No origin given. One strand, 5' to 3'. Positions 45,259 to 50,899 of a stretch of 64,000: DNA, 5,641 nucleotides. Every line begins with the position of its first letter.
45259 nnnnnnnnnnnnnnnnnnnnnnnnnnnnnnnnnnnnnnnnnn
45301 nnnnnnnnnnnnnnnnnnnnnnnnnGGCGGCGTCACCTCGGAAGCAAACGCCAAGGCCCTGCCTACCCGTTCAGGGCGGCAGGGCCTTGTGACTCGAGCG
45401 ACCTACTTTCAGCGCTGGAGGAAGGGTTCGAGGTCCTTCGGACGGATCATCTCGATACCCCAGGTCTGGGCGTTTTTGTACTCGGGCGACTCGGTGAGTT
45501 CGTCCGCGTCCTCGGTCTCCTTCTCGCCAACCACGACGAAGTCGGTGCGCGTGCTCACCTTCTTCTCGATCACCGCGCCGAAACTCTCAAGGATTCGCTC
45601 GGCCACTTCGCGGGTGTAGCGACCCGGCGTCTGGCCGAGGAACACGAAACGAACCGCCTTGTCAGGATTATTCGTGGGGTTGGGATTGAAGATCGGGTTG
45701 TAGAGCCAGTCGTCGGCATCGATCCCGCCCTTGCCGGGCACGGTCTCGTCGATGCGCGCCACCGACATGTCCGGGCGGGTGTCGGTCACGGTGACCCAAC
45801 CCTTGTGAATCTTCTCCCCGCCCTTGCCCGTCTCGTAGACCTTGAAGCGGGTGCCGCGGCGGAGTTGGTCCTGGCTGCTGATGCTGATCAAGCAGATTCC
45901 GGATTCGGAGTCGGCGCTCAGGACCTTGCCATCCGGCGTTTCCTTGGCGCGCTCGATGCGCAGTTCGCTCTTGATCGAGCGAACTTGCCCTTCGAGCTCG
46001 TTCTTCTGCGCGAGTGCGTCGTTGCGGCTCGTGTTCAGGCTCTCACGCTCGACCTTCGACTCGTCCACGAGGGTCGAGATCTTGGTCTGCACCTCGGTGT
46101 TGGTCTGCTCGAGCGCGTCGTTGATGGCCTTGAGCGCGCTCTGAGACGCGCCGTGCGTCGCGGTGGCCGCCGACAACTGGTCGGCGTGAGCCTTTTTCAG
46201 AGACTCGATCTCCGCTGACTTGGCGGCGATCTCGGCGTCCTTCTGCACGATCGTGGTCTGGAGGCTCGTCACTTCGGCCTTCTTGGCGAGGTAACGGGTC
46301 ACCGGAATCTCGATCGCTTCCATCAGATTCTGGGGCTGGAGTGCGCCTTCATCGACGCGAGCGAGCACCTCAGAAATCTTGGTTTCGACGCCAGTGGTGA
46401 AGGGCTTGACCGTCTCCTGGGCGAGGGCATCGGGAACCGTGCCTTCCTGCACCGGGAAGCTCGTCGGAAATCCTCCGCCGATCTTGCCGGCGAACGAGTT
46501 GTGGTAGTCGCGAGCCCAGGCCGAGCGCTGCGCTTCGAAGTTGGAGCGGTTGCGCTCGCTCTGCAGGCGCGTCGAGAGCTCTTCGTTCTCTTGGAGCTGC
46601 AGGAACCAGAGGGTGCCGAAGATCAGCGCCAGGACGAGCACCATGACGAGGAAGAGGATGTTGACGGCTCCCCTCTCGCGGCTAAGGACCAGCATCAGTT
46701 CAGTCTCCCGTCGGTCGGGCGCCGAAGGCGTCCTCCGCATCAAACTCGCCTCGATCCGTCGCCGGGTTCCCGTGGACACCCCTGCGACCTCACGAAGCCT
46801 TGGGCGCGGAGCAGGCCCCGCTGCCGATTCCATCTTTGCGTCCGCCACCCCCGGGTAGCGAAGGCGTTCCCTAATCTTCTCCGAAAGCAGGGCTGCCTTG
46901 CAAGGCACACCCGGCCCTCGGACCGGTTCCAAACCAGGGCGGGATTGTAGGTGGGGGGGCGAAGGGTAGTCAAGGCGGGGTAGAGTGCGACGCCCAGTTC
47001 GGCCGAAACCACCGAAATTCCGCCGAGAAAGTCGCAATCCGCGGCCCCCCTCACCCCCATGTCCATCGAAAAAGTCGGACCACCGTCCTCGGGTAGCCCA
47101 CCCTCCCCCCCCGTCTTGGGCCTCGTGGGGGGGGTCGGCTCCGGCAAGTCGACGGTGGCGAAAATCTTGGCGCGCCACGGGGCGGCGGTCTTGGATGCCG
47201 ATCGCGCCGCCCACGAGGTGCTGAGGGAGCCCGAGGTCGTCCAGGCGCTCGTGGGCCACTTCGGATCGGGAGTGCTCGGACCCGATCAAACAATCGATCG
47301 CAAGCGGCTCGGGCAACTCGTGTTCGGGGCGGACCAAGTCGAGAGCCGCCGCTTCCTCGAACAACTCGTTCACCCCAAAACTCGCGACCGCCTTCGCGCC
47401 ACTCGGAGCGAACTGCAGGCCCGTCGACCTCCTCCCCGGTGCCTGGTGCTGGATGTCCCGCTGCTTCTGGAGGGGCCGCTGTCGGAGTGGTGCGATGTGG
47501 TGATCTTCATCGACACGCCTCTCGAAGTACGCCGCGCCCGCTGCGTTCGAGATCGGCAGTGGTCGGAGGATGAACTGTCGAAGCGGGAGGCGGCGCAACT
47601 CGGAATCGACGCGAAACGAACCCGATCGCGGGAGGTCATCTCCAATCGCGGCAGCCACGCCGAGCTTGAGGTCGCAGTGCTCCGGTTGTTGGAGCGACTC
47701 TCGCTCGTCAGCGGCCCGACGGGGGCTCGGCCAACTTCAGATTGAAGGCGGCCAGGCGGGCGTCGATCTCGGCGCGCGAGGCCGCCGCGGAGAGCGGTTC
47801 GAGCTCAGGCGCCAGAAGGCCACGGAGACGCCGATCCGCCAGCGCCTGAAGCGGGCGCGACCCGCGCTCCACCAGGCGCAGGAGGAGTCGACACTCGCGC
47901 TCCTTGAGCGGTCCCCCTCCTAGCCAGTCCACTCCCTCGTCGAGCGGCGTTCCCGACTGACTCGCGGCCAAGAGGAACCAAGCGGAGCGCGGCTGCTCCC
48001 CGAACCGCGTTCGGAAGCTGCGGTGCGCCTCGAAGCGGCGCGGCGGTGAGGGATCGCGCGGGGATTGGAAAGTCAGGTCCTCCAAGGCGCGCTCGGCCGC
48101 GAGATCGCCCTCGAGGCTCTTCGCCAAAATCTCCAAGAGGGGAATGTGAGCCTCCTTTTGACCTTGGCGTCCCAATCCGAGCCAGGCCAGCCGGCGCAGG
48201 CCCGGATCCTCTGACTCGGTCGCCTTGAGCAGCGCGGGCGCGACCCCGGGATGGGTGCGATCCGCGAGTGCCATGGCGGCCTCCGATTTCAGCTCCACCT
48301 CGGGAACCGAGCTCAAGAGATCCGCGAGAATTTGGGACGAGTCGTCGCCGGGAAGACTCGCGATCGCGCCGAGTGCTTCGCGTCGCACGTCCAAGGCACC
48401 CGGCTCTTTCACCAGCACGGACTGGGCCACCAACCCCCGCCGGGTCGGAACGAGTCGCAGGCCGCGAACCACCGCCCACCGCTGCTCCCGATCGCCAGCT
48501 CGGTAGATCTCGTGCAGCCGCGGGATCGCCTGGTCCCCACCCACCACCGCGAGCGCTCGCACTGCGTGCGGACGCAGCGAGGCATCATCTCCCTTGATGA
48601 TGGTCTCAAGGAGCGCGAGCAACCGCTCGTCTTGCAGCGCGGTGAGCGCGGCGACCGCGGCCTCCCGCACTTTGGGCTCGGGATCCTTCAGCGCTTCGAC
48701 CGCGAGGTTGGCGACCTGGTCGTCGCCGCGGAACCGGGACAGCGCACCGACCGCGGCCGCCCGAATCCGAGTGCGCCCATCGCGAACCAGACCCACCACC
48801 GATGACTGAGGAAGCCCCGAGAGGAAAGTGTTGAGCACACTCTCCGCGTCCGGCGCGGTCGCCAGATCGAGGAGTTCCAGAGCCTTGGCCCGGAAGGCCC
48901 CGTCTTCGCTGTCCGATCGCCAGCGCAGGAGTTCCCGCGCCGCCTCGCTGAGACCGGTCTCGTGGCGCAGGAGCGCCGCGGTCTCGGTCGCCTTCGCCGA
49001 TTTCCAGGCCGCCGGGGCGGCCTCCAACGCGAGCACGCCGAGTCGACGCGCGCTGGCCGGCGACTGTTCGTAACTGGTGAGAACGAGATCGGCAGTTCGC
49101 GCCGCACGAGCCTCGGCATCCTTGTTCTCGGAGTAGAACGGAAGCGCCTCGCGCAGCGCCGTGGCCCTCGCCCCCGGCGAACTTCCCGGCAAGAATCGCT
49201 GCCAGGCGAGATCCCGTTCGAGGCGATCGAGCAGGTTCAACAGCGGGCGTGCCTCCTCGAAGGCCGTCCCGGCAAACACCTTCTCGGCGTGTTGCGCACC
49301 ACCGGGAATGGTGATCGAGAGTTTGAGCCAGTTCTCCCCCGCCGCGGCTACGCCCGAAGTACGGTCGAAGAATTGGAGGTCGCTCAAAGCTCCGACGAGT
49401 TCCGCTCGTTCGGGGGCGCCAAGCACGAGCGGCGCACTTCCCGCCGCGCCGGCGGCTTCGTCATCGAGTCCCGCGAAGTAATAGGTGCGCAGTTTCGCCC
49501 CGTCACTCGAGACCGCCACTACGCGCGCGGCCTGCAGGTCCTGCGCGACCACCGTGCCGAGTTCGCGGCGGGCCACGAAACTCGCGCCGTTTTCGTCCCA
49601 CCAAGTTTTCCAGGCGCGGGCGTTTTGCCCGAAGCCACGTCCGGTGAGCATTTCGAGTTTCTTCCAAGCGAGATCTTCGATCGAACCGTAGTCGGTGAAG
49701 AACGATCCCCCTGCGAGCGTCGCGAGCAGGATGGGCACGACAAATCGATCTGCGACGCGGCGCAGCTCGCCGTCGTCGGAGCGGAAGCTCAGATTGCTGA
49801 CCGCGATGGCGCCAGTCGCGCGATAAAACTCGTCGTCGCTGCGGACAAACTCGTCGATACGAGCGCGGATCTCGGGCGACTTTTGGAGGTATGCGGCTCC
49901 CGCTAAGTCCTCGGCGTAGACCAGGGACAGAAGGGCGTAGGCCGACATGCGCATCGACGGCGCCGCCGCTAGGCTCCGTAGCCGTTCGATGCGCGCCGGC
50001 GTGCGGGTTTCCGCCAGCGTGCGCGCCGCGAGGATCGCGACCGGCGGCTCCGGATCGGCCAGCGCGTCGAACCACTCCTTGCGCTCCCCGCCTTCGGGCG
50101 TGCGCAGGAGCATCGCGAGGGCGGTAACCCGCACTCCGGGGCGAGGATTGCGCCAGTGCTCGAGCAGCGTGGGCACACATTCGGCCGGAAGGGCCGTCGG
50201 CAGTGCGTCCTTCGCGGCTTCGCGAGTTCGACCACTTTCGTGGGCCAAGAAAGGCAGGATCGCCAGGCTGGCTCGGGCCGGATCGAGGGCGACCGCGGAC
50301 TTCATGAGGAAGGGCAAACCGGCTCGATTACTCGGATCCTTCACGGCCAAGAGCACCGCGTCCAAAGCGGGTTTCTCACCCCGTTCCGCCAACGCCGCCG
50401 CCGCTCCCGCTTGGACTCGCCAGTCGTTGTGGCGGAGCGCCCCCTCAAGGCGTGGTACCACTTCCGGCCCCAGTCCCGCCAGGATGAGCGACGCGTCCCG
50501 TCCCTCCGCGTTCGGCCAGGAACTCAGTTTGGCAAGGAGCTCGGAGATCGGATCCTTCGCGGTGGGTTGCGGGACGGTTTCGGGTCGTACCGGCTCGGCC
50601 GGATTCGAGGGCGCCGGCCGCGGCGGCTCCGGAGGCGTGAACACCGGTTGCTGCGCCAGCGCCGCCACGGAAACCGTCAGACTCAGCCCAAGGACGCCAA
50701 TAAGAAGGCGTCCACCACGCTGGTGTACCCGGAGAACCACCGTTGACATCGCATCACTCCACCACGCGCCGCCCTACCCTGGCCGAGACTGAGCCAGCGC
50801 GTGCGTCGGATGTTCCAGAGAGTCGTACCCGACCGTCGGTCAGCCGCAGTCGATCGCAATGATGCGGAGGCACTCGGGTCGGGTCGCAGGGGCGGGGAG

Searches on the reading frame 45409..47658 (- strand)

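Call 70: search_protein_families(library=pfam, proteins=[window:45409-47658:-])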
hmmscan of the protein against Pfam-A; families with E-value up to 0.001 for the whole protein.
window:45409-47658:- (749 aa): 1 family
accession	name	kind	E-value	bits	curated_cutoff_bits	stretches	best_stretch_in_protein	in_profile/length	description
PF00533.33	BRCT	-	5e-07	30.3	21.3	1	680-741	18-72/78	BRCA1 C Terminus (BRCT) domain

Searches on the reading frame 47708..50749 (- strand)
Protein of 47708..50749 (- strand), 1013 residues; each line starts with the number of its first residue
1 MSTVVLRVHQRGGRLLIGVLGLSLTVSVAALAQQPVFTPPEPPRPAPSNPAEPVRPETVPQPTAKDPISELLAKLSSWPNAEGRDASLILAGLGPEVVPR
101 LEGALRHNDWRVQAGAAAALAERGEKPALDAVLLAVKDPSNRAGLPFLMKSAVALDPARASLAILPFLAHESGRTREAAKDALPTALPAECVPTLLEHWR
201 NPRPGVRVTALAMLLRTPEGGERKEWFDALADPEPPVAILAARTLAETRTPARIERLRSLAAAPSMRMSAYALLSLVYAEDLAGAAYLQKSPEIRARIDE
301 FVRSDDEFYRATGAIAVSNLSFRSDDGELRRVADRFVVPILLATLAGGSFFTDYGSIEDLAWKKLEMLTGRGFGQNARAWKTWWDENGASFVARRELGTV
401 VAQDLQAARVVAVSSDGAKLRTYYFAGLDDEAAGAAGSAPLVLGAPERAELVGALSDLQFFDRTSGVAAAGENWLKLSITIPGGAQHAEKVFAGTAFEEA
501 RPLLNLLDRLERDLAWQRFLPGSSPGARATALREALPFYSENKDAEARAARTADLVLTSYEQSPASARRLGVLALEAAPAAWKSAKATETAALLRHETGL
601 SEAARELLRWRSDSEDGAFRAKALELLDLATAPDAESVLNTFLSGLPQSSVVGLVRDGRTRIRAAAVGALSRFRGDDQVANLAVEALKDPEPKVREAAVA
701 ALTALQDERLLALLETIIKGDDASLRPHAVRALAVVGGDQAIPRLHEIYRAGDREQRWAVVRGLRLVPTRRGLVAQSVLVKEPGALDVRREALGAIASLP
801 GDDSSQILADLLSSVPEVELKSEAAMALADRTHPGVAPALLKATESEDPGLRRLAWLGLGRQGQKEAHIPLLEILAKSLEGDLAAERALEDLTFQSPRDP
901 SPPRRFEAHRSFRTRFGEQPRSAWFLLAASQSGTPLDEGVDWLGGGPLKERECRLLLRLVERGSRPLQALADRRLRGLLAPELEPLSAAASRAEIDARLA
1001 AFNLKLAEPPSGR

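Call 70: search_protein_families(library=pfam, proteins=[window:47708-50749:-])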
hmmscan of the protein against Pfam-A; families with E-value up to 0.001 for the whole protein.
window:47708-50749:- (1013 aa): 3 families
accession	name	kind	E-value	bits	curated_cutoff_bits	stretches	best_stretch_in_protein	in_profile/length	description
PF13646.12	HEAT_2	-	7.5e-34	116.3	27.7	3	654-734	8-88/88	HEAT repeats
PF02985.28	HEAT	-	3e-09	36.7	23.5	0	684-706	6-28/31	HEAT repeat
PF13513.12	HEAT_EZ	-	6.5e-06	27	27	0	685-704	35-54/55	HEAT-like repeat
